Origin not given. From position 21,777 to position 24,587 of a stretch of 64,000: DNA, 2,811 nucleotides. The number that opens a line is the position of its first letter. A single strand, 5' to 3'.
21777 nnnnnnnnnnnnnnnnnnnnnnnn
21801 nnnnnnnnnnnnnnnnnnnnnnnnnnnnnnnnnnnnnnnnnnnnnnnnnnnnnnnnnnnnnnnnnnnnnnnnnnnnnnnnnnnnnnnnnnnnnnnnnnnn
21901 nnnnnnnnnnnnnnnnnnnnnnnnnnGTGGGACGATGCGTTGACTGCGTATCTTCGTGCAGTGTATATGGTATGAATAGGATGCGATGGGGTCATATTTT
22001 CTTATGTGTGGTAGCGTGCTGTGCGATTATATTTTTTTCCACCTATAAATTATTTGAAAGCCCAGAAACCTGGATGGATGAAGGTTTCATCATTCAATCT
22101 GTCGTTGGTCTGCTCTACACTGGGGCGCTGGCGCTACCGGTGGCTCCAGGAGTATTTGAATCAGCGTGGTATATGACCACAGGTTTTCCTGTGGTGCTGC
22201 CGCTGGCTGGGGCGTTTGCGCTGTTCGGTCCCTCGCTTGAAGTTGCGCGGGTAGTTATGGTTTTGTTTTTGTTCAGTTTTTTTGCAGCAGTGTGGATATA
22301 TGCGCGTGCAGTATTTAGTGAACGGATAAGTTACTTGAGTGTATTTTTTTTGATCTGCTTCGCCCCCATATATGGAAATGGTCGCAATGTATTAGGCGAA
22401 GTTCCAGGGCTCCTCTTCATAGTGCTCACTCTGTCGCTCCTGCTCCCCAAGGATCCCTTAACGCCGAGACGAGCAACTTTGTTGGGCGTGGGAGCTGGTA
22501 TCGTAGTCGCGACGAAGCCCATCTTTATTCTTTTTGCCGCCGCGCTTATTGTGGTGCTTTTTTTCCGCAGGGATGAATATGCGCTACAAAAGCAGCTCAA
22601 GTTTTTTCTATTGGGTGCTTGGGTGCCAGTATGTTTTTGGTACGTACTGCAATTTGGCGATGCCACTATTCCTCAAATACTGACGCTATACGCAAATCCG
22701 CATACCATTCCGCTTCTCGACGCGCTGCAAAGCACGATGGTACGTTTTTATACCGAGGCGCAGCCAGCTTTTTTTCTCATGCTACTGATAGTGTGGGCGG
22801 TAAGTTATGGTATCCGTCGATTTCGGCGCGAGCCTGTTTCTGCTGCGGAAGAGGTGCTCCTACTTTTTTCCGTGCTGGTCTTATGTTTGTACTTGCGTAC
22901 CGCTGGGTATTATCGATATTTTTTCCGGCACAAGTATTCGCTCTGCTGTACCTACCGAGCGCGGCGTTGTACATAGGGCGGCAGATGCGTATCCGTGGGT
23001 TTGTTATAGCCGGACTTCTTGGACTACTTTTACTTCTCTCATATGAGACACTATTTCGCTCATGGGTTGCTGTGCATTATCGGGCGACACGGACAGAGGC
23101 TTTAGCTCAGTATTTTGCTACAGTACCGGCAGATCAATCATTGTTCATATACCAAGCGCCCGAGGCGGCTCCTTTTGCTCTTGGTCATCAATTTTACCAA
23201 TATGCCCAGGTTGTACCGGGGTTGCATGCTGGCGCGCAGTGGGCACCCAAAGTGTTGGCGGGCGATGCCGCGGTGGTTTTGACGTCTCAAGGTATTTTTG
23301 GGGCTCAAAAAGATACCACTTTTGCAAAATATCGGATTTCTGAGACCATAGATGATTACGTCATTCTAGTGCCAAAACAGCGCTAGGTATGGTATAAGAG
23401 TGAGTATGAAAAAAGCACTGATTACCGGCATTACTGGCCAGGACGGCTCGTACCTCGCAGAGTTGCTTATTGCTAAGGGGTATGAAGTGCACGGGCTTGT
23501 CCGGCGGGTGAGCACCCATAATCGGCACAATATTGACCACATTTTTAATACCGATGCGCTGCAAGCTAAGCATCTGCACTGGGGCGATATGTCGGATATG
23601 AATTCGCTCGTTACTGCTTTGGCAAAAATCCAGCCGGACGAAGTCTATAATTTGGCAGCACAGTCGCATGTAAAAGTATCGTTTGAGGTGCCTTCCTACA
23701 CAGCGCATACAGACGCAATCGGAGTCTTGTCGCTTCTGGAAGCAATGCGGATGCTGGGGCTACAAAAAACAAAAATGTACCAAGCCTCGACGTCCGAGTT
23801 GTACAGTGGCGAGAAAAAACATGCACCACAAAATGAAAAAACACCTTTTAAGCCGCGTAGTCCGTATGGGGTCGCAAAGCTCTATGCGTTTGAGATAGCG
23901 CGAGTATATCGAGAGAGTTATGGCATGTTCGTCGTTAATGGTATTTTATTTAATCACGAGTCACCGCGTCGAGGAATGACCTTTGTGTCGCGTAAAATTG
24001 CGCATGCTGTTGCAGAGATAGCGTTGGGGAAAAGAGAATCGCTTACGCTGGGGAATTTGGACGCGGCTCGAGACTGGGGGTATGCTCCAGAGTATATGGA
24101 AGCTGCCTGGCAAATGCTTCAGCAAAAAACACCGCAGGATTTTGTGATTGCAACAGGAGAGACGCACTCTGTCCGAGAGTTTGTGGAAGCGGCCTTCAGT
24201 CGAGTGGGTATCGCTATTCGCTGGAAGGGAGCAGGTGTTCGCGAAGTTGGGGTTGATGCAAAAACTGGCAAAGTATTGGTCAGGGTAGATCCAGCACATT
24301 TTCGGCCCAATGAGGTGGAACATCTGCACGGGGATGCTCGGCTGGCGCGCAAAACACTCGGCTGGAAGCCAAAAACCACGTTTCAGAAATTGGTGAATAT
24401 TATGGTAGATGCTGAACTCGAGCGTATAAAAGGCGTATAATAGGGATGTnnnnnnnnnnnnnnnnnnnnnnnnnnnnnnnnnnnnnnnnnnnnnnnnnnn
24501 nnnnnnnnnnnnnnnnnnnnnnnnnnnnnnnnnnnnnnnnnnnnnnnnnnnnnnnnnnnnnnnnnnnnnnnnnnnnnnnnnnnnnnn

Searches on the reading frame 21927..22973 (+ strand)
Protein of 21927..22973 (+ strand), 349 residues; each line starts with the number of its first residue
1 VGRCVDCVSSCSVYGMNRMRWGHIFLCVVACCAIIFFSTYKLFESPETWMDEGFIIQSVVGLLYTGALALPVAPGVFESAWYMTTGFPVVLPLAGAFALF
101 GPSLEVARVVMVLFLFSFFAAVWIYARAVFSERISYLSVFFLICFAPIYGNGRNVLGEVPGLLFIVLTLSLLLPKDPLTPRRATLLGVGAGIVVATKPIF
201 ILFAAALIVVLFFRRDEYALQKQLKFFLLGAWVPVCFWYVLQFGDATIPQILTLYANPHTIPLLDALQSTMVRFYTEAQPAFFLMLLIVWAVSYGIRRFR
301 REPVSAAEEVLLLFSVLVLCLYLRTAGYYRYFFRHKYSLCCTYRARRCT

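Call 4: search_protein_families(library=pfam, proteins=[window:21927-22973:+], max_evalue=0.01)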
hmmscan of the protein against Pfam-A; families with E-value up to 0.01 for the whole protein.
window:21927-22973:+ (349 aa): 1 family
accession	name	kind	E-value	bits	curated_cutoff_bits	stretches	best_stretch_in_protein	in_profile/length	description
PF13231.12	PMT_2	-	5.5e-07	30.4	26.1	1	94-236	11-153/160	Dolichyl-phosphate-mannose-protein mannosyltransferase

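Call 6: search_protein_families(library=ncbifam, proteins=[window:21927-22973:+], max_evalue=0.01)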
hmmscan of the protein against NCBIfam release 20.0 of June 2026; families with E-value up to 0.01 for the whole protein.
window:21927-22973:+ (349 aa): 0 families

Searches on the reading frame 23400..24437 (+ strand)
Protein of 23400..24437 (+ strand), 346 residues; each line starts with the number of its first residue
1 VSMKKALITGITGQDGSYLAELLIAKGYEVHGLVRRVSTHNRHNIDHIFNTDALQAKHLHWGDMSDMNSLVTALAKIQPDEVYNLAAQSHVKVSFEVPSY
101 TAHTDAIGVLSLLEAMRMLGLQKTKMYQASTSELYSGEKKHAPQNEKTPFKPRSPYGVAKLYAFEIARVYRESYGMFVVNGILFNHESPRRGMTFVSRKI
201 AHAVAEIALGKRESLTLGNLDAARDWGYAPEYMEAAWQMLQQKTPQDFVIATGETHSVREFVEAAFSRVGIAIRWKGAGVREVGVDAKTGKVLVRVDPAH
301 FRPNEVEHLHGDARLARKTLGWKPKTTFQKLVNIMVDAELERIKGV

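Call 6: search_protein_families(library=ncbifam, proteins=[window:23400-24437:+], max_evalue=0.01)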
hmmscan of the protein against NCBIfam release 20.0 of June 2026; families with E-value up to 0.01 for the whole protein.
window:23400-24437:+ (346 aa): 15 families
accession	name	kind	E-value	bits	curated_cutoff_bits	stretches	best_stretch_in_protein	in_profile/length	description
TIGR01472.1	gmd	equivalog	2.3e-150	500.5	415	1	4-342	1-341/342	GDP-mannose 4,6-dehydratase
TIGR04180.1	EDH_00030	hypoth_equivalog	1.8e-31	109.4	475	1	7-326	2-296/297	NAD-dependent 4,6-dehydratase LegB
TIGR01181.1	dTDP_gluc_dehyt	equivalog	1.3e-26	93.5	365.1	1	6-336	2-308/321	dTDP-glucose 4,6-dehydratase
TIGR02622.1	CDP_4_6_dhtase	equivalog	8.6e-25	87.6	278.45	1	3-174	4-172/352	CDP-glucose 4,6-dehydratase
TIGR01179.1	galE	equivalog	4.8e-19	68.4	262.3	1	6-276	2-282/332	UDP-glucose 4-epimerase GalE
NF007582.0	PRK10217.1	equivalog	1.2e-15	57.5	698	1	3-330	1-322/355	dTDP-glucose 4,6-dehydratase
NF007490.0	PRK10084.1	subfamily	2.3e-14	53.1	649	1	5-332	2-327/361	dTDP-glucose 4,6-dehydratase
NF007956.0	PRK10675.1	subfamily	1.8e-09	37.2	394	1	5-222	2-223/338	UDP-glucose 4-epimerase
NF011728.1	PRK15181.1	equivalog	1.4e-08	34.2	760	1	3-188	15-197/348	Vi polysaccharide biosynthesis UDP-N-acetylglucosaminuronic acid C-4 epimerase TviC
TIGR03466.1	HpnA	hypoth_equivalog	6.4e-08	31.8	367.65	1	5-165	2-150/327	hopanoid-associated sugar epimerase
NF058621.1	DiazavRedAvaA7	equivalog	3.1e-06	27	400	1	6-123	3-108/304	3-diazoavenalumate denitrifying reductase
NF052578.1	StrlDmthSdmBMthl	equivalog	2.5e-05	24.2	600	1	6-219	3-199/328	sterol demethylase protein SdmB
NF043036.1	ErythonDh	equivalog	4.2e-05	22.9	325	1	5-161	2-154/321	D-erythronate dehydrogenase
NF042422.1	oxyalk_red_OleD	equivalog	0.00018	21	580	1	5-150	2-131/329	2-alkyl-3-oxoalkanoate reductase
TIGR01214.1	rmlD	equivalog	0.00024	20.3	224.05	1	6-165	2-133/285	dTDP-4-dehydrorhamnose reductase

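Call 22: search_protein_families(library=pfam, proteins=[window:23400-24437:+], max_evalue=0.001)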
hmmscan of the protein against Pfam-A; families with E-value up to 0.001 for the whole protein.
window:23400-24437:+ (346 aa): 4 families
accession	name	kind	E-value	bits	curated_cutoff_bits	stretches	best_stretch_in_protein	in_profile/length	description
PF16363.11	GDP_Man_Dehyd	-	1.7e-138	462.1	27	1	7-335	1-332/332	GDP-mannose 4,6 dehydratase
PF01370.27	Epimerase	-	7.8e-68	228.9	20.9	1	6-251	1-240/240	NAD dependent epimerase/dehydratase family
PF04321.23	RmlD_sub_bind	-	3.2e-09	36.7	27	1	5-162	2-131/287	RmlD substrate binding domain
PF02719.21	Polysacc_synt_2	-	9.5e-05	22.2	20.2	1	7-122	2-121/293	Polysaccharide biosynthesis protein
